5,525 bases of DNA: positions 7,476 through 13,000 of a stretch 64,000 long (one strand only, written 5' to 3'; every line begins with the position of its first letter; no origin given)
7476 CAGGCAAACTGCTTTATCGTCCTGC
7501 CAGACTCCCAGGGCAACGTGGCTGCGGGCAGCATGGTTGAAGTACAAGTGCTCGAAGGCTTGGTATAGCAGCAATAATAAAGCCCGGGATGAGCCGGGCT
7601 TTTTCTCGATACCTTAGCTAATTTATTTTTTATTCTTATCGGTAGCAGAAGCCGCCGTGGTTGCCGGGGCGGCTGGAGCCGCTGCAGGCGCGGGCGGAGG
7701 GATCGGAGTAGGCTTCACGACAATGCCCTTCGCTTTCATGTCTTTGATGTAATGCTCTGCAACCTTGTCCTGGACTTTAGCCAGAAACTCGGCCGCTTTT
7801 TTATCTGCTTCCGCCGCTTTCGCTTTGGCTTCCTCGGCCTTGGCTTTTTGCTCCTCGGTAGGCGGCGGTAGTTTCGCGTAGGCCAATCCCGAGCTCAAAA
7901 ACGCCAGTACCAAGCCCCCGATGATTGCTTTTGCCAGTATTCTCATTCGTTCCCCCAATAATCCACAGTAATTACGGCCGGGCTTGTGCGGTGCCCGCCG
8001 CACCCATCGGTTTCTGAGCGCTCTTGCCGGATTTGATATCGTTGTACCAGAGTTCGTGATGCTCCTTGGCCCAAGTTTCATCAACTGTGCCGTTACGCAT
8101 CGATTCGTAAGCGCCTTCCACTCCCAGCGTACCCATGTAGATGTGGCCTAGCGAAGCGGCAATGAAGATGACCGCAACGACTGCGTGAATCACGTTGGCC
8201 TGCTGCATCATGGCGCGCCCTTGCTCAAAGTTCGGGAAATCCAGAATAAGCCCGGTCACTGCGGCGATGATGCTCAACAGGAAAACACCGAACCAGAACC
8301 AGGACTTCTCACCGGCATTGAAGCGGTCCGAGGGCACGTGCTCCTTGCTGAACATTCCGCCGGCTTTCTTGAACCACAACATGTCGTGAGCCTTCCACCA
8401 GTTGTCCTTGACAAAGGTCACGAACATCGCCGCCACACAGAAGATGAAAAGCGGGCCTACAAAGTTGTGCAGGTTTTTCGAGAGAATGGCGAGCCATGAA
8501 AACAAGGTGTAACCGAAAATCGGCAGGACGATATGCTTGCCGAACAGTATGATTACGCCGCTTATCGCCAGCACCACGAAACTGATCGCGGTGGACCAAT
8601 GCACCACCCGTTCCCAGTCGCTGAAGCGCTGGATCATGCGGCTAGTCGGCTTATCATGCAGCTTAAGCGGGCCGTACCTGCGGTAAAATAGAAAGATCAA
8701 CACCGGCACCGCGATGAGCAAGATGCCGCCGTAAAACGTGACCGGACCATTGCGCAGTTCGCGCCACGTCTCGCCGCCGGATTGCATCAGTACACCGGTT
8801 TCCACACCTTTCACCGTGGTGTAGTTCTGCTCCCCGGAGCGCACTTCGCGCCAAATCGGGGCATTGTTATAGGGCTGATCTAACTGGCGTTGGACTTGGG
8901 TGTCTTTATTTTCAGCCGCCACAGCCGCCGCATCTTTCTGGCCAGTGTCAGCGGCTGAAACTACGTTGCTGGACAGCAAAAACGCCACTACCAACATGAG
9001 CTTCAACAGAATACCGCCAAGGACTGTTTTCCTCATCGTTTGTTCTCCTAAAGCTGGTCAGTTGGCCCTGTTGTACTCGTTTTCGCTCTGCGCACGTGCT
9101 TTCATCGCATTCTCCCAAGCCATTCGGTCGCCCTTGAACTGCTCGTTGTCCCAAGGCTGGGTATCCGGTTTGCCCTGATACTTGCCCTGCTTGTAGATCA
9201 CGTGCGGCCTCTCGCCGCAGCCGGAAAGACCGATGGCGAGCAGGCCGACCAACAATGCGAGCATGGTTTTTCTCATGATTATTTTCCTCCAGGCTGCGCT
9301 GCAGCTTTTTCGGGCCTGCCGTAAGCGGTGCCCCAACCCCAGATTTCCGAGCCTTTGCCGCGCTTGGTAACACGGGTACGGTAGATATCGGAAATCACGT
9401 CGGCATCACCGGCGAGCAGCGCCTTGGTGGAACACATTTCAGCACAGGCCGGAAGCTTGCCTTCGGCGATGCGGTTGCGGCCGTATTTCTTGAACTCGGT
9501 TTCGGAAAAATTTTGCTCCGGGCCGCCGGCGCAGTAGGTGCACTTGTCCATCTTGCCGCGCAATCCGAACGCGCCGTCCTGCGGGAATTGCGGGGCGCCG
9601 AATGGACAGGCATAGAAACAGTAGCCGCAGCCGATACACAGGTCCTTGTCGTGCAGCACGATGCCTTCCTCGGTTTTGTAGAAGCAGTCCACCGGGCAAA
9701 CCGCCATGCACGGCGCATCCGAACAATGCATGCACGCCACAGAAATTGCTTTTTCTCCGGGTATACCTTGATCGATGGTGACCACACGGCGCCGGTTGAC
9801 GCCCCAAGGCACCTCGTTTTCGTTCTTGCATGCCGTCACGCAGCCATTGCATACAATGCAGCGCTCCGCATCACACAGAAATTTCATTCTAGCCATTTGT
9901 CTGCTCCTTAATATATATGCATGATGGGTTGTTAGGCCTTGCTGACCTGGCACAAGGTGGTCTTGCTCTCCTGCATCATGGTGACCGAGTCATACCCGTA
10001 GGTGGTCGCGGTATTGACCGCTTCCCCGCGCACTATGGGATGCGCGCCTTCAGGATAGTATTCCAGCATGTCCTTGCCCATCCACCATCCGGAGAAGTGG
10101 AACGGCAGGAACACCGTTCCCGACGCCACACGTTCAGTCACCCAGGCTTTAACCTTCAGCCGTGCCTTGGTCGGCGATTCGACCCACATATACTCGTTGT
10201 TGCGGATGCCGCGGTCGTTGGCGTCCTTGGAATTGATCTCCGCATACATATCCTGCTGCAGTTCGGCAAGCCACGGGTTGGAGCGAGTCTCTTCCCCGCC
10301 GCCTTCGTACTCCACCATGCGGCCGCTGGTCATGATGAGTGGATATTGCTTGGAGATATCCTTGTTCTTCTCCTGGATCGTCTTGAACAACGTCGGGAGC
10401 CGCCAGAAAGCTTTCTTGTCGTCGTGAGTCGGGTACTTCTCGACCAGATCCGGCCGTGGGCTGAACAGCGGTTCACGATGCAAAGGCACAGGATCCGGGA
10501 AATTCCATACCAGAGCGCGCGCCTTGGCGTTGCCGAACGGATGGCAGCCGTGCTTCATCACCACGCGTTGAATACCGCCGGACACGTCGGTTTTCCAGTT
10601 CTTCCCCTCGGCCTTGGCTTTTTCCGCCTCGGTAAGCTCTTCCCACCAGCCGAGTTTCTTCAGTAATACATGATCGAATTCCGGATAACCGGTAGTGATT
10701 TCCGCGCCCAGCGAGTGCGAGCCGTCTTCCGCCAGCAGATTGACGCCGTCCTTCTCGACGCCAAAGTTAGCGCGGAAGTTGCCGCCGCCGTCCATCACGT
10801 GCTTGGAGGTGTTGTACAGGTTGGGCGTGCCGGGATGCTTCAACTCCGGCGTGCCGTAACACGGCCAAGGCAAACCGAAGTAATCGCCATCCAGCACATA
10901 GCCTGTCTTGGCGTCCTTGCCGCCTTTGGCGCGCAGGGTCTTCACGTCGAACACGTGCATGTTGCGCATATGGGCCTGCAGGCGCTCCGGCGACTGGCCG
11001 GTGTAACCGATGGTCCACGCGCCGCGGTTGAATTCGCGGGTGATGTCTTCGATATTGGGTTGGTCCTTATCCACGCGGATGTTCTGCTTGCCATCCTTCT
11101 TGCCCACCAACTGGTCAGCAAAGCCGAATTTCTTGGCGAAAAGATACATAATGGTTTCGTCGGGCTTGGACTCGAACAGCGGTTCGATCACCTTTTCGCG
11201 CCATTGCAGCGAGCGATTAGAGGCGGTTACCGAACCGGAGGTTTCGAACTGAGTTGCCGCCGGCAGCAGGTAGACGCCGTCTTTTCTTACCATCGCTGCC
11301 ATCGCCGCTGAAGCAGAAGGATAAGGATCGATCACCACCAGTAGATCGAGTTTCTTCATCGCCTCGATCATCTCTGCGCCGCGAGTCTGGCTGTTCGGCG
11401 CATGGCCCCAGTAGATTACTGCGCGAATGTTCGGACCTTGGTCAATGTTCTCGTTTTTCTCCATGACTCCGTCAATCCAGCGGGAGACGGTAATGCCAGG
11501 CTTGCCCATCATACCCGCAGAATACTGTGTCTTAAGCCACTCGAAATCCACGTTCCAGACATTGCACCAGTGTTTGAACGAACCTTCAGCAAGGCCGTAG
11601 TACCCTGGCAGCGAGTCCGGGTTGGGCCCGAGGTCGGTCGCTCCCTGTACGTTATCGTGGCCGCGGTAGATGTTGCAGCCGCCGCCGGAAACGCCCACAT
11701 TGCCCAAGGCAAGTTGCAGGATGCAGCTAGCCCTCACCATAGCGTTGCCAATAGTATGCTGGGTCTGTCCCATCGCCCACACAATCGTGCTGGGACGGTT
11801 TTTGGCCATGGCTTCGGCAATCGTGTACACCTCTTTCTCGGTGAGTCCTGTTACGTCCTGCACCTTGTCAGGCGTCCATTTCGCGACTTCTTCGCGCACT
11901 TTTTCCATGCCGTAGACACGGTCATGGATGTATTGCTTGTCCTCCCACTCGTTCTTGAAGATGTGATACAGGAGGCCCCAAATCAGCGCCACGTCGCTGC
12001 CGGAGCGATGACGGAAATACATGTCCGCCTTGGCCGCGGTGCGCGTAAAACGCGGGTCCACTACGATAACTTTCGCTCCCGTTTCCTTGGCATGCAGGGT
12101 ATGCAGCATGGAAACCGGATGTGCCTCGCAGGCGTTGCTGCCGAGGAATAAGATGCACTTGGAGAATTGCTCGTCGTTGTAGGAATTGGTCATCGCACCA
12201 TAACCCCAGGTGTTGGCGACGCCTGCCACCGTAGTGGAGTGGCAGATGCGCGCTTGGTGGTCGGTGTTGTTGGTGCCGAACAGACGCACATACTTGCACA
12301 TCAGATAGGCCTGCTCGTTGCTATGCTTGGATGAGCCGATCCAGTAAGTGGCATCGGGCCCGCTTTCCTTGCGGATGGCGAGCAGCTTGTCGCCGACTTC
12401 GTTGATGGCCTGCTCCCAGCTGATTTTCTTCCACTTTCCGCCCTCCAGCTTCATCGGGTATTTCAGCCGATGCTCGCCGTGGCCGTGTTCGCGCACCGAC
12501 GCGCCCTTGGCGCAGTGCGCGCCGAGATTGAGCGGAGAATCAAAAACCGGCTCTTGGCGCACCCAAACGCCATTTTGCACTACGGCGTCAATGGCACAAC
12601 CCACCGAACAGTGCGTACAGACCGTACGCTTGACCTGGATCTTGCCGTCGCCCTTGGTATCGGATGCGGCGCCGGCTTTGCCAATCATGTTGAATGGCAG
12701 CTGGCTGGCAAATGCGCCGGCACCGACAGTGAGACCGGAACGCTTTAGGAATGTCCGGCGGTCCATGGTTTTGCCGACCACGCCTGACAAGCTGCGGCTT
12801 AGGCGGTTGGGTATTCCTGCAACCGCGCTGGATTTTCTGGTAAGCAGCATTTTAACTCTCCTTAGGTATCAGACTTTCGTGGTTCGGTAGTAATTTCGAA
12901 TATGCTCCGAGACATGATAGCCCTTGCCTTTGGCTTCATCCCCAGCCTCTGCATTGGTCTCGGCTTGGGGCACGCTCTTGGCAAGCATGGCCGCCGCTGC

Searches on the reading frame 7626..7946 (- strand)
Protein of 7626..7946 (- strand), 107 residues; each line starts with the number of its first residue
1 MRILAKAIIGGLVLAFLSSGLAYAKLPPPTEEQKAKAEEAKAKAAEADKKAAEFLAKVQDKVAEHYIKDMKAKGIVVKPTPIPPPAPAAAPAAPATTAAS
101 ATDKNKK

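Call 41: search_protein_families(library=pfam, proteins=[window:7626-7946:-], max_evalue=10)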
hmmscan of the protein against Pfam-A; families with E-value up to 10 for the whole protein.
seq(107 aa): 1 family
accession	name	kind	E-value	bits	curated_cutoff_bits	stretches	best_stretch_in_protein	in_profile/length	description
PF24596.1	DUF7620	-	2.6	9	27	1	27-64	11-47/69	Family of unknown function (DUF7620)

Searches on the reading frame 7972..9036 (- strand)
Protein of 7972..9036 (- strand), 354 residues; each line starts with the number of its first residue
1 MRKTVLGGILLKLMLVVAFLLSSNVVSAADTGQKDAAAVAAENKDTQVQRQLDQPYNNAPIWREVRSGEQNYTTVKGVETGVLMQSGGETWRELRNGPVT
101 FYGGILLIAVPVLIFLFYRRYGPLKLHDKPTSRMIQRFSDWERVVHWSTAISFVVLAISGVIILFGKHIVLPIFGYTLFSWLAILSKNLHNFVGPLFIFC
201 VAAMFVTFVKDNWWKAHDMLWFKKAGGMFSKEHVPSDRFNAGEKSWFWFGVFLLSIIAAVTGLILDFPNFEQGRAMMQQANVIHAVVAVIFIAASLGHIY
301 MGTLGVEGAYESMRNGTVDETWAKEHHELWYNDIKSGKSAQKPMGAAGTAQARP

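Call 41: search_protein_families(library=pfam, proteins=[window:7972-9036:-], max_evalue=10)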
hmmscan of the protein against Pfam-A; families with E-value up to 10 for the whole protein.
window:7972-9036:- (354 aa): 3 families
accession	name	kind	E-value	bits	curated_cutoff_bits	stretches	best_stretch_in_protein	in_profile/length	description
PF01292.26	Ni_hydr_CYTB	-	5.7e-22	78.8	30.1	1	137-309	1-172/179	Prokaryotic cytochrome b561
PF14358.11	DUF4405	-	0.00054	20.9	26.7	2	250-301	5-64/66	Domain of unknown function (DUF4405)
PF20517.3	TMEM127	-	0.025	15.1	25.3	1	252-310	17-75/113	Transmembrane protein 127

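Call 76: search_protein_families(library=ncbifam, proteins=[window:7972-9036:-], max_evalue=0.001)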
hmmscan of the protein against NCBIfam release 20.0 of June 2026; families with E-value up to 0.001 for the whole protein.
window:7972-9036:- (354 aa): 5 families
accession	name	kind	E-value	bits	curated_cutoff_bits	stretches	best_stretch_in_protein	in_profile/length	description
TIGR01583.1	formate-DH-gamm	equivalog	7.4e-51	173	115.85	1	135-335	2-202/204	formate dehydrogenase subunit gamma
NF007924.0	PRK10639.1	equivalog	9.3e-29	100.7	341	1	133-340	5-208/211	formate dehydrogenase cytochrome b556 subunit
NF007558.0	PRK10179.1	equivalog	1.2e-27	97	339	1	132-339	4-209/217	formate dehydrogenase-N subunit gamma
NF011582.1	PRK15006.1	equivalog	4.1e-06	26.5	204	1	122-306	43-232/248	thiosulfate reductase cytochrome B subunit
TIGR02125.1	CytB-hydogenase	equivalog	0.0002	20.9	121.5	0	239-325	3-96/212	Ni/Fe-hydrogenase, b-type cytochrome subunit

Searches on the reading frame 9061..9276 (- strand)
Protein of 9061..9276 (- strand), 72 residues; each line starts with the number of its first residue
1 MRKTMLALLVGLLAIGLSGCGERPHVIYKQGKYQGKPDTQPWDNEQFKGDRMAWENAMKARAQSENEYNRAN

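Call 41: search_protein_families(library=pfam, proteins=[window:9061-9276:-], max_evalue=10)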
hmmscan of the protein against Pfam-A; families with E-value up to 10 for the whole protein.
seq(72 aa): 0 families

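Call 76: search_protein_families(library=ncbifam, proteins=[window:9061-9276:-], max_evalue=0.001)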
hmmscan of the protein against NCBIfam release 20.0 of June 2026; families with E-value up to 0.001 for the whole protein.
seq(72 aa): 0 families

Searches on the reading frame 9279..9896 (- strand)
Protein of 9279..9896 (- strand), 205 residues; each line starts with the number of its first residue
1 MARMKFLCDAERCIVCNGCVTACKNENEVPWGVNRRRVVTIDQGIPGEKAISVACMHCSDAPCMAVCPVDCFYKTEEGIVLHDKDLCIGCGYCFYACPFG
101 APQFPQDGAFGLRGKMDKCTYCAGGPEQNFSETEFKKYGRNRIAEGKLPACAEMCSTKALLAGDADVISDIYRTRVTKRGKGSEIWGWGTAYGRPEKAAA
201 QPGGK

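Call 41: search_protein_families(library=pfam, proteins=[window:9279-9896:-], max_evalue=10)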
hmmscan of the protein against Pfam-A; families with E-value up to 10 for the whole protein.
window:9279-9896:- (205 aa): 16 families
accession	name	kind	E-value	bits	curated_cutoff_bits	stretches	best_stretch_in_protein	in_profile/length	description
PF12838.12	Fer4_7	-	2.5e-12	47.5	27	2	87-159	2-52/52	4Fe-4S dicluster domain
PF13247.11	Fer4_11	-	4e-12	46.6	26.2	2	52-123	7-75/100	4Fe-4S dicluster domain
PF00037.32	Fer4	-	1.8e-08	34.3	21.1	2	82-102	3-23/24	4Fe-4S binding domain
PF12837.12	Fer4_6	-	2.7e-08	33.8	25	2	79-102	1-24/24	4Fe-4S binding domain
PF13237.11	Fer4_10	-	1.1e-07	32.1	25.5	2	80-123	2-46/53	4Fe-4S dicluster domain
PF13187.11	Fer4_9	-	1.7e-07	31.6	27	3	87-157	2-49/52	4Fe-4S dicluster domain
PF12797.12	Fer4_2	-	1.9e-06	27.9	24.5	2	79-99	2-22/22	4Fe-4S binding domain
PF14697.11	Fer4_21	-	7.4e-05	23.3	35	3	54-99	7-53/59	4Fe-4S dicluster domain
PF25160.1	LdpA_Fe-S-bd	-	0.0002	21.5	27.6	1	60-100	6-41/49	LdpA Fe-S cluster-binding domain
PF12798.12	Fer4_3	-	0.0041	18.3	27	1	87-101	1-15/15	4Fe-4S binding domain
PF12800.12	Fer4_4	-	0.0098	16.6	24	2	85-100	2-17/17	4Fe-4S binding domain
PF13459.11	Fer4_15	-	0.11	13.6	22.4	1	82-98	3-19/66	4Fe-4S single cluster domain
PF13484.11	Fer4_16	-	0.42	11.9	30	1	87-105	2-20/66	4Fe-4S double cluster binding domain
PF13183.11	Fer4_8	-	1.1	10.2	27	0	10-70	2-67/68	4Fe-4S dicluster domain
PF14691.11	Fer4_20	-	7.4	6.9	25.8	1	44-71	11-40/113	Dihydroprymidine dehydrogenase domain II, 4Fe-4S cluster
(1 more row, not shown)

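Call 76: search_protein_families(library=ncbifam, proteins=[window:9279-9896:-], max_evalue=0.001)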
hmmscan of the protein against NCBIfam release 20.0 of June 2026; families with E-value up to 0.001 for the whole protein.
window:9279-9896:- (205 aa): 35 families (the best 25 are shown)
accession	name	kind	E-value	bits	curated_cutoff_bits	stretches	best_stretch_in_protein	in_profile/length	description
NF038355.1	FDH3_beta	equivalog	9.2e-103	341.9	240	1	2-180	1-179/180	formate dehydrogenase FDH3 subunit beta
TIGR02951.1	DMSO_dmsB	equivalog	1.5e-28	99.8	214.1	1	5-168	3-156/161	DMSO/selenate family reductase complex B subunit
TIGR03149.1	cyt_nit_nrfC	equivalog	1.6e-24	86.6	377.6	1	3-172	38-192/225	cytochrome c nitrite reductase Fe-S protein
NF008134.0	PRK10882.1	equivalog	1.7e-24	86.5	263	1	51-178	109-221/329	hydrogenase 2 operon protein HybA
NF045797.1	DsrO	equivalog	8.9e-24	84.2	200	1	3-171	43-209/235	sulfate reduction electron transfer complex DsrMKJOP subunit DsrO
NF011569.0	PRK14993.1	equivalog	2.3e-23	82.9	416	1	3-165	43-188/244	tetrathionate reductase subunit TtrB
NF041715.1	arsenate_red_ArrB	equivalog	1.7e-21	76.8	450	1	4-104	3-106/233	arsenate respiratory reductase iron-sulfur subunit ArrB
NF045715.1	sulf_resp_HmcB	equivalog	3.7e-20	72.3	420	1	53-179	105-212/307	sulfate respiration complex iron-sulfur protein HmcB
NF009408.0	PRK12769.1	equivalog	3.5e-14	51.9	1003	1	7-127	6-129/659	formate-dependent uric acid utilization protein AegA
NF041782.1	mnquin_red_QrcC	equivalog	1.3e-13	51.2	400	1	7-165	4-193/239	menaquinone reductase iron-sulfur cluster-binding subunit QrcC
TIGR01582.1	FDH-beta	equivalog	2.1e-13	50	334.7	1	54-170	92-187/283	formate dehydrogenase subunit beta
NF009451.0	PRK12809.1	equivalog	3.2e-13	48.8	1154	1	8-122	7-115/639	formate-dependent uric acid utilization protein YgfT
TIGR03478.1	DMSO_red_II_bet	subfamily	4.2e-12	45.6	480.7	1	54-166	130-221/321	DMSO reductase family type II enzyme, iron-sulfur subunit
NF045766.1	PhenlGlyoxDHPadI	equivalog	9.5e-11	41.1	700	1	8-127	9-123/443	NADH-dependent phenylglyoxylate dehydrogenase subunit beta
NF007658.0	PRK10330.1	equivalog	4.1e-10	39.4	260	1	6-171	5-163/181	electron transport protein HydN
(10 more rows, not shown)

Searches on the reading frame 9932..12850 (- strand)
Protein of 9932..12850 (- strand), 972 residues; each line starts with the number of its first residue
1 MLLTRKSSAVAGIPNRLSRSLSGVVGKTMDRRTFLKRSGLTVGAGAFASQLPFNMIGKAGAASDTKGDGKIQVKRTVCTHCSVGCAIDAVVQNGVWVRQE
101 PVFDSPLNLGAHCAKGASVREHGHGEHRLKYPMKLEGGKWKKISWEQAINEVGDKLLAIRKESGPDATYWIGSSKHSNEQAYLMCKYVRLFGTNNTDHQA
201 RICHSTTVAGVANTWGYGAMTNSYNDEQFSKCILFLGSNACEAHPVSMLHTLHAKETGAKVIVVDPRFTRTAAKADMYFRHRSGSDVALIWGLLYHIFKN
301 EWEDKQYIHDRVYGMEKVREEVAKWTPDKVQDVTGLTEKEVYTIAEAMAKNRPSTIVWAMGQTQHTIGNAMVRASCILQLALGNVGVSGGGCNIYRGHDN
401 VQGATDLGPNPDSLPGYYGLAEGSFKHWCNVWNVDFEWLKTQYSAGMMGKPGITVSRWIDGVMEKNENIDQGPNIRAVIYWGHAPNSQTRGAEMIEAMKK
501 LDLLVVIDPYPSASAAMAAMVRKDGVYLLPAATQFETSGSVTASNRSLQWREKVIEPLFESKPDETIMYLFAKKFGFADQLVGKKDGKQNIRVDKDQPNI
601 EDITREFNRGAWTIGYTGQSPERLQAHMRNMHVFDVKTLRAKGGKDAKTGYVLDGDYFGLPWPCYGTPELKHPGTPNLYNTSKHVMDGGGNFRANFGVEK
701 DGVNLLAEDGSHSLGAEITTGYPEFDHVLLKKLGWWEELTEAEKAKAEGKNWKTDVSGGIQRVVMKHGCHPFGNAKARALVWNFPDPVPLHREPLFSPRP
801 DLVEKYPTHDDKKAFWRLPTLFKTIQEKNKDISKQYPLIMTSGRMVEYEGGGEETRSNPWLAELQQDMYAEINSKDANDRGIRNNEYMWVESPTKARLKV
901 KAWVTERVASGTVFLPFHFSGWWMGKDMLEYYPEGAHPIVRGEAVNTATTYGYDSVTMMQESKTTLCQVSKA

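Call 3: search_protein_families(library=pfam, proteins=[window:9932-12850:-], max_evalue=0.01)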
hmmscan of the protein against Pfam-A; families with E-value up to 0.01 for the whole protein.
window:9932-12850:- (972 aa): 3 families
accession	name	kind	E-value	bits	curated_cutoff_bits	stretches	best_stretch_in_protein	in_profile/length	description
PF00384.28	Molybdopterin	-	7.8e-45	153.9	24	1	128-568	1-347/353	Molybdopterin oxidoreductase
PF01568.27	Molydop_binding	-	1.2e-18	67.6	26.8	1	838-965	1-109/110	Molydopterin dinucleotide binding domain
PF04879.21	Molybdop_Fe4S4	-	8.9e-12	45.2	22.7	1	72-122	2-52/55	Molybdopterin oxidoreductase Fe4S4 domain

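Call 4: search_protein_families(library=ncbifam, proteins=[window:9932-12850:-], max_evalue=0.01)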
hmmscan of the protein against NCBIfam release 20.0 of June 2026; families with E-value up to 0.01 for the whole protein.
window:9932-12850:- (972 aa): 28 families (the best 25 are shown)
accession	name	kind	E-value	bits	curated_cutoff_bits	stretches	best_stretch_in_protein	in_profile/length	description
TIGR01591.1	Fdh-alpha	equivalog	2.2e-140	468.9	666.25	2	76-578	1-481/672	formate dehydrogenase subunit alpha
TIGR01553.1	formate-DH-alph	equivalog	4.3e-106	355.8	814.2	4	29-312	2-304/1009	formate dehydrogenase-N subunit alpha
NF041513.1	formate_DH_Act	exception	2.5e-95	320.3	1400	4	71-309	40-292/1067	formate dehydrogenase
NF047855.1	AssmNtatRedNasC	equivalog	5.5e-91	305.9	1100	2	71-577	18-506/708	assimilatory nitrate reductase catalytic subunit NasC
NF012032.0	PRK15488.1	equivalog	7.3e-63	212.7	694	2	29-579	3-531/759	thiosulfate reductase PhsA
TIGR01701.1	Fdhalpha-like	subfamily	4.3e-56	190.5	582.15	1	128-542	99-507/744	FdhF/YdeP family oxidoreductase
TIGR02166.1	dmsA_ynfE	subfamily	7.6e-50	169.8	777.7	4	29-314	1-301/794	DMSO/selenate family reductase complex A subunit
TIGR03479.1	DMSO_red_II_alp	subfamily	1.1e-47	162.8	984.75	2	75-309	60-304/913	molybdopterin-dependent oxidoreductase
NF010055.0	PRK13532.1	equivalog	3.2e-46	158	904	3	28-312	2-291/830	nitrate reductase catalytic subunit NapA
NF041323.1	Nitr_red_NasA_Halo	equivalog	4.2e-44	151.1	1000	1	80-568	2-463/673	assimilatory nitrate reductase NasA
TIGR01706.1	NAPA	equivalog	3.3e-43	148.1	930.55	3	29-312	2-291/830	periplasmic nitrate reductase subunit alpha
NF011566.1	PRK14990.1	exception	7.7e-33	113.5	1600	1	26-395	11-421/814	dimethylsulfoxide reductase subunit A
NF041885.1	selenate_YnfE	exception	1.4e-30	105.9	1675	1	29-392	3-405/805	selenate/tellurate reductase subunit YnfE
NF041884.1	selenate_YnfF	exception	5.4e-29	100.7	1650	1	30-397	2-403/798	selenate/tellurate reductase subunit YnfF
NF007406.0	PRK09939.1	equivalog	1.8e-28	99.2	1473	1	128-408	108-415/759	acid resistance putative oxidoreductase YdeP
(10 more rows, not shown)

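Call 13: search_solved_structures(query=window:9932-12850:-, max_evalue=1e-20)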
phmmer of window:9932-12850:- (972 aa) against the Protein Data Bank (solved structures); distinct sequences matched with E-value up to 1e-20: 33.
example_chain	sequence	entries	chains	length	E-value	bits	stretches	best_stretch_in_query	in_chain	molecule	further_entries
9vap_A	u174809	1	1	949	0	1328.7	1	28-972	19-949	Formate dehydrogenase molybdopterin-binding subunit FdhA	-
7qv7_S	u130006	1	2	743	7.6e-90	305.4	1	68-579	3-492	Hydrogen dependent carbon dioxide reductase subunit FdhF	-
9t1s_L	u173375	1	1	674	9.5e-87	295.1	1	75-579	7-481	formate dehydrogenase (coenzyme F420)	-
7bkb_D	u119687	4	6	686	6.9e-83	282.3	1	75-579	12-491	Formate dehydrogenase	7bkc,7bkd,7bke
1aa6_A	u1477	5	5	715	9.4e-81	275.2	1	76-577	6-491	FORMATE DEHYDROGENASE H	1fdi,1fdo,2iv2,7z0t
8rqz_C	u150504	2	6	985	6.7e-80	272.4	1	66-576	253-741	Probable oxidoreductase YjgC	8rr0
9gzq_A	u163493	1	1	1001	7.2e-80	272.3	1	66-576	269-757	Probable oxidoreductase YjgC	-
9qm0_A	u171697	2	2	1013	5.2e-78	266.2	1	28-310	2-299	Formate dehydrogenase, alpha subunit, selenocysteine-containing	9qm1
6sdr_A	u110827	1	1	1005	1.4e-76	261.4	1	28-310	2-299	Formate dehydrogenase, alpha subunit, selenocysteine-containing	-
6sdv_A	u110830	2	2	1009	1.4e-76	261.4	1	28-310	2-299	Formate dehydrogenase, alpha subunit, selenocysteine-containing,Formate dehydrogenase, alp | Formate dehydrogenase, alpha subunit, selenocysteine-containing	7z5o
30gj_A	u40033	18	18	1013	1.5e-76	261.4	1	28-310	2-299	Formate dehydrogenase, alpha subunit, selenocysteine-containing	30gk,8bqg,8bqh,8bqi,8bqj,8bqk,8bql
9rk1_A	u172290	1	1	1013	1.5e-76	261.3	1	28-310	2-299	Formate dehydrogenase, alpha subunit, selenocysteine-containing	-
8cm4_A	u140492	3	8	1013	1.7e-76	261.1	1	28-310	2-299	Formate dehydrogenase, alpha subunit, selenocysteine-containing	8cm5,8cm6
9rk0_A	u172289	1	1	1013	3.9e-76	260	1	28-310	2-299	Formate dehydrogenase, alpha subunit, selenocysteine-containing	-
9rjz_A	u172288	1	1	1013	1e-75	258.6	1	28-310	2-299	Formate dehydrogenase, alpha subunit, selenocysteine-containing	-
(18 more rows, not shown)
